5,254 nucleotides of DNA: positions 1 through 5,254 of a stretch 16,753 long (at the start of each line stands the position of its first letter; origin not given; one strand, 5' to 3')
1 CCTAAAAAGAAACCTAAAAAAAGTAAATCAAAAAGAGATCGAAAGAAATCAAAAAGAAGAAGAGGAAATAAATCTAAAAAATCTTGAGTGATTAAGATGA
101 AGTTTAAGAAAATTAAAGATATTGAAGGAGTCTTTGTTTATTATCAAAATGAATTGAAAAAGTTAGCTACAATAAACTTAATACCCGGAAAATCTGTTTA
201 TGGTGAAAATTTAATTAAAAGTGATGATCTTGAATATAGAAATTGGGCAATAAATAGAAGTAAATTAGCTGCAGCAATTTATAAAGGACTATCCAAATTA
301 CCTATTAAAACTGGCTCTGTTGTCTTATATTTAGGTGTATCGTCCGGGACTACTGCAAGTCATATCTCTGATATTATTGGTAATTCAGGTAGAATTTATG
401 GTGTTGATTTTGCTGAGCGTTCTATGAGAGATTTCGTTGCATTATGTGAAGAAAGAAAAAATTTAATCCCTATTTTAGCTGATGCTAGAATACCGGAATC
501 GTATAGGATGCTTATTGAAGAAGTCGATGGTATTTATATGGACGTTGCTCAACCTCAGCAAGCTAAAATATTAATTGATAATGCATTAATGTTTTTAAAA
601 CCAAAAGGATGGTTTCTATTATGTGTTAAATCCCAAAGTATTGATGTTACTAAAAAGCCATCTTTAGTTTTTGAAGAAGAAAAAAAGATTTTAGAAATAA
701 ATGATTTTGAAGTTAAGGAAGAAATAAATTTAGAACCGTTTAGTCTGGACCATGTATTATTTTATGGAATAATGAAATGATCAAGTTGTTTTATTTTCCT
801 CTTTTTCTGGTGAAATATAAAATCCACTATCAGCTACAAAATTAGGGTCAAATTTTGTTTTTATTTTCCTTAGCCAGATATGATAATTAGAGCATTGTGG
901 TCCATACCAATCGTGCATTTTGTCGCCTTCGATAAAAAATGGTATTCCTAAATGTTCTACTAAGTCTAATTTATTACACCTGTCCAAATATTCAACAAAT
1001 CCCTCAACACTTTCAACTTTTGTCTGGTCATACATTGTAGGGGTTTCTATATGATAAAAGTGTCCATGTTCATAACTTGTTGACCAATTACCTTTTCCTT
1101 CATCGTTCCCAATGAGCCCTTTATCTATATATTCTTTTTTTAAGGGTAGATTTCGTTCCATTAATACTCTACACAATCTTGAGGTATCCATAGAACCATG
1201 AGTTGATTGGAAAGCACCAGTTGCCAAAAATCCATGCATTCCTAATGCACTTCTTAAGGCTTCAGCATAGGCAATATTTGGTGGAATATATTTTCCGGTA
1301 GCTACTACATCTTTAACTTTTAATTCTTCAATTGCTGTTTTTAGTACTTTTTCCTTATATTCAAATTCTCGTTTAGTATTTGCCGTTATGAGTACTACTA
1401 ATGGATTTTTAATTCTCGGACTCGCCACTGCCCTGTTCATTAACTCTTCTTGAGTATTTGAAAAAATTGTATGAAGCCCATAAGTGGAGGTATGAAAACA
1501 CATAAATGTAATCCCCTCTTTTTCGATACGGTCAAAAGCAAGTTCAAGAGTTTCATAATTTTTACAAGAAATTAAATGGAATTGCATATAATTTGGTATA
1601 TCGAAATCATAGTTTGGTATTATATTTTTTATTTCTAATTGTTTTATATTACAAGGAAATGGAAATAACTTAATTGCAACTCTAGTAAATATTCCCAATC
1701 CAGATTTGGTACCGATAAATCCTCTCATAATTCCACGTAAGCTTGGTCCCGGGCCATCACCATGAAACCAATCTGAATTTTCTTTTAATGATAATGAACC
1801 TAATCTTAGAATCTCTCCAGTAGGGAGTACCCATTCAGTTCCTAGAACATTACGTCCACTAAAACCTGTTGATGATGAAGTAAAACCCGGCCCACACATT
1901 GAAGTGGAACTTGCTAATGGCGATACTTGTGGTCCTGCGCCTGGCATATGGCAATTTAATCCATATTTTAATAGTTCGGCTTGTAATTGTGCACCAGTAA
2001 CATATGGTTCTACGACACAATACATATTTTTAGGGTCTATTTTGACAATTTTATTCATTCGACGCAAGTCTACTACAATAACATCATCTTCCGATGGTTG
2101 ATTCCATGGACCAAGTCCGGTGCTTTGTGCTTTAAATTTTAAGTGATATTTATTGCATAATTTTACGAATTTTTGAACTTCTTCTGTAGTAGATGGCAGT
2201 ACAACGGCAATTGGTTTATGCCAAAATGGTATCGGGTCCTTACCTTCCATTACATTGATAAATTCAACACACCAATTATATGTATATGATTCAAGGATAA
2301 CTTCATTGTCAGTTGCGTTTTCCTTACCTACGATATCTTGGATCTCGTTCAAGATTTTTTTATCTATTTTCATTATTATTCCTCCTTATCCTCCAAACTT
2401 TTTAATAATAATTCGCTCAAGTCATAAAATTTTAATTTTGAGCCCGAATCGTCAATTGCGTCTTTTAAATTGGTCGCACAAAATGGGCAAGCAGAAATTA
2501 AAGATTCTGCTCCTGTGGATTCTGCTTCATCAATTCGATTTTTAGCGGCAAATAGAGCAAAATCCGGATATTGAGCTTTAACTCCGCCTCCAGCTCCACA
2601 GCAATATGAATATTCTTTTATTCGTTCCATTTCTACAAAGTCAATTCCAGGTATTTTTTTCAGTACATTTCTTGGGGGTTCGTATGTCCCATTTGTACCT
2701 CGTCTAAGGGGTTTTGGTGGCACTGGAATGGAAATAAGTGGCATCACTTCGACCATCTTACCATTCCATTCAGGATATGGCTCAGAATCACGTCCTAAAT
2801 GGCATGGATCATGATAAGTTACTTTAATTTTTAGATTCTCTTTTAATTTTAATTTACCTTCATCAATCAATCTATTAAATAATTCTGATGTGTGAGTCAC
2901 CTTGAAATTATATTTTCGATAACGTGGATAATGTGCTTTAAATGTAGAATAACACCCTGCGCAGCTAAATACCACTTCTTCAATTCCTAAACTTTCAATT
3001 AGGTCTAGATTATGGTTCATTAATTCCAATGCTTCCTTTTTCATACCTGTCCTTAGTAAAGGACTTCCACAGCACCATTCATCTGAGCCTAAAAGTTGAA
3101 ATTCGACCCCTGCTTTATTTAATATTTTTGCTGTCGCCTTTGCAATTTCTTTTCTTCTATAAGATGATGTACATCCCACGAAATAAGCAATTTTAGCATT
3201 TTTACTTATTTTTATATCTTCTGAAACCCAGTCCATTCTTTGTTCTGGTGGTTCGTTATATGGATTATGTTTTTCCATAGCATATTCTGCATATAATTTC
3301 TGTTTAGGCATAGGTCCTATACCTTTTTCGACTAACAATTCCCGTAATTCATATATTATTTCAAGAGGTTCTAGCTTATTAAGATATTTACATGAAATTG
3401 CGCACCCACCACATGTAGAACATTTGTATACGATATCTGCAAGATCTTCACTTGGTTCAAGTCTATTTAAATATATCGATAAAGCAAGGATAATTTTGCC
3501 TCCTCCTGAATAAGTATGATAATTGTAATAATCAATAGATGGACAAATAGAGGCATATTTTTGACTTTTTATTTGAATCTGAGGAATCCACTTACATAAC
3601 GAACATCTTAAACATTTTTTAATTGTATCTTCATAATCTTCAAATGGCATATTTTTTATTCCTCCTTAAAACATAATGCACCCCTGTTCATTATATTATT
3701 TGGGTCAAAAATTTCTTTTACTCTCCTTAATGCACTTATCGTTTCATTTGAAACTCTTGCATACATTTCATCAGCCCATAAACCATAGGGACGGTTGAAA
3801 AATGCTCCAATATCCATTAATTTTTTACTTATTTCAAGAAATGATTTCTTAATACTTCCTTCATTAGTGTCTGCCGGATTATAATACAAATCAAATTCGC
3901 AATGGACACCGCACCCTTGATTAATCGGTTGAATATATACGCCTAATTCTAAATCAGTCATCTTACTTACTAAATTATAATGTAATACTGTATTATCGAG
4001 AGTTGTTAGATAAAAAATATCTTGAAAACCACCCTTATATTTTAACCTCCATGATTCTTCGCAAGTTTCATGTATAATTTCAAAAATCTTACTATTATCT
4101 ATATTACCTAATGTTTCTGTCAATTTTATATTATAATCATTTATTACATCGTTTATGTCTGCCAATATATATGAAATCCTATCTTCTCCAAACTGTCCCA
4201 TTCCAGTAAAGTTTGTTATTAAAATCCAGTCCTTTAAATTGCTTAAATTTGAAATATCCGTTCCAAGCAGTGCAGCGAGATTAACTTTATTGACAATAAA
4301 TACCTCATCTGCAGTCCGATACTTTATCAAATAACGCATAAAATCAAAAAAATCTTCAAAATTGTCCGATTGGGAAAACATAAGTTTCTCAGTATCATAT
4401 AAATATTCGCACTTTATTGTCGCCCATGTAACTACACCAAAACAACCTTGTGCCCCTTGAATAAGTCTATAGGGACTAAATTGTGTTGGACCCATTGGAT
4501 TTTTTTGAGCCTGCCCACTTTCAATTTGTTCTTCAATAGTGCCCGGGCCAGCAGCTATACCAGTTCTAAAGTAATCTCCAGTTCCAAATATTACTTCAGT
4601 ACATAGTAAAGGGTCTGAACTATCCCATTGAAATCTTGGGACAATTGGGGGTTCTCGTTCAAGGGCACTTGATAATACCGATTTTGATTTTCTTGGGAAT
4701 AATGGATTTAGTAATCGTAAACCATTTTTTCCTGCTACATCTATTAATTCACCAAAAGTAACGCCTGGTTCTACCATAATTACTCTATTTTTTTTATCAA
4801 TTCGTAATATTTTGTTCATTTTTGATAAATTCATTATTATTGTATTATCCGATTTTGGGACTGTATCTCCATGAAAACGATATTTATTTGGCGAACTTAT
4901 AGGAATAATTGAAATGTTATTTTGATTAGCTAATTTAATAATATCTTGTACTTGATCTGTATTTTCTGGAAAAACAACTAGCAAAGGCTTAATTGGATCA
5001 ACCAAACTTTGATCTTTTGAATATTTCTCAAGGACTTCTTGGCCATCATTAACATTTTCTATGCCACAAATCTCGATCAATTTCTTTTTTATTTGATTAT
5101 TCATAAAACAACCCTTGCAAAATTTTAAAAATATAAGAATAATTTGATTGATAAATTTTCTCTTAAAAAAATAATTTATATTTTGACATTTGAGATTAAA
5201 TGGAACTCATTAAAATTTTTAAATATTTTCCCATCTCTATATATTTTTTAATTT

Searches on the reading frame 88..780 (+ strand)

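Call 19: search_protein_families(library=pfam, proteins=[window:88-780:+], max_evalue=0.001)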
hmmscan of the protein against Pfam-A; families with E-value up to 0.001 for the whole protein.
window:88-780:+ (230 aa): 2 families
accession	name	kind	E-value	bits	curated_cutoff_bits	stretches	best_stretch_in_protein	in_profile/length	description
PF01269.23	Fibrillarin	-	4.4e-92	307.8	27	1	9-229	4-225/227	Fibrillarin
PF08704.16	GCD14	-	6e-08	33.1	26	1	69-211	34-174/247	tRNA methyltransferase complex GCD14 subunit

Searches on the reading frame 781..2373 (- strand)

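Call 19: search_protein_families(library=pfam, proteins=[window:781-2373:-], max_evalue=0.001)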
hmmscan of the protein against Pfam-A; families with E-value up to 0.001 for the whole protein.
window:781-2373:- (530 aa): 1 family
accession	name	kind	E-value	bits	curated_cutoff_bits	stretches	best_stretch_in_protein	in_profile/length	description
PF01565.28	FAD_binding_4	-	3.7e-25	88.7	26.4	1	54-192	1-139/139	FAD binding domain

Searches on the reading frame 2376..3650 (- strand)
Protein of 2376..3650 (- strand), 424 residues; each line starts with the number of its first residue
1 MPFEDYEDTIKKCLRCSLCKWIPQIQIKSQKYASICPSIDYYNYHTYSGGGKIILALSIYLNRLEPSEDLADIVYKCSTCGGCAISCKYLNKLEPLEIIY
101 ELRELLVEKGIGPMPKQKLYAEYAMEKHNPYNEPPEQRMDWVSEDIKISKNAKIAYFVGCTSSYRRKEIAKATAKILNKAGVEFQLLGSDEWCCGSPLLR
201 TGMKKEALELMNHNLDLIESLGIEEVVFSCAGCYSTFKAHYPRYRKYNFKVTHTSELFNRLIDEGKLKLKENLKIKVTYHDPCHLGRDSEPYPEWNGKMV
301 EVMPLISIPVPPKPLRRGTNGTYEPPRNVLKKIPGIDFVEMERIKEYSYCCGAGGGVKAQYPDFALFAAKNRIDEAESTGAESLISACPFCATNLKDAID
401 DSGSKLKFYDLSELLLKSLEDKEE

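Call 19: search_protein_families(library=pfam, proteins=[window:2376-3650:-], max_evalue=0.001)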
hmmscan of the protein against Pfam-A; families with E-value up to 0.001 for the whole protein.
window:2376-3650:- (424 aa): 2 families
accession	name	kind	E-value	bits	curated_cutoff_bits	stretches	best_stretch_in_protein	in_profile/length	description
PF02754.22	CCG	-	2.6e-42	143.3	20.6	2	154-238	1-85/85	Cysteine-rich domain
PF13183.11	Fer4_8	-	5.7e-09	36.8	27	1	10-88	2-65/68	4Fe-4S dicluster domain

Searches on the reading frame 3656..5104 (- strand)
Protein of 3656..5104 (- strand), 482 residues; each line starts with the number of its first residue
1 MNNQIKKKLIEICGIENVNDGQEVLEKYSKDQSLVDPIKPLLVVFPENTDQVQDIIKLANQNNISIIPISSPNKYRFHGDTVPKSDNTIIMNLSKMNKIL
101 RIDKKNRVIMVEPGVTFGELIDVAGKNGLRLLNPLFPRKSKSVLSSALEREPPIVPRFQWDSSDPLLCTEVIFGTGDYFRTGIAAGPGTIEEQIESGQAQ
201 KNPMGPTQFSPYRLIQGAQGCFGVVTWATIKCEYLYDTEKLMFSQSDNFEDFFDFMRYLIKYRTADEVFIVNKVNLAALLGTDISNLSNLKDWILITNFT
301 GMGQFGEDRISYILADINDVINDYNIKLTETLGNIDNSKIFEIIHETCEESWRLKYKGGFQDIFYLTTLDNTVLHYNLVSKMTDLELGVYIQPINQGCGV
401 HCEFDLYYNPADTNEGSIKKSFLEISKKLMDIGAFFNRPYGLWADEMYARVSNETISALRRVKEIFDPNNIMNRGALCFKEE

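Call 19: search_protein_families(library=pfam, proteins=[window:3656-5104:-], max_evalue=0.001)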
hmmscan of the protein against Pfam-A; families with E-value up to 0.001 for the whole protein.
window:3656-5104:- (482 aa): 2 families
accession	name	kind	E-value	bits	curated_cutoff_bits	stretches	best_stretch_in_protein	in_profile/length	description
PF01565.28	FAD_binding_4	-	8.1e-17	61.7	26.4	1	40-131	1-88/139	FAD binding domain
PF02913.24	FAD-oxidase_C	-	1.8e-05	25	21.2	1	445-475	216-246/248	FAD linked oxidases, C-terminal domain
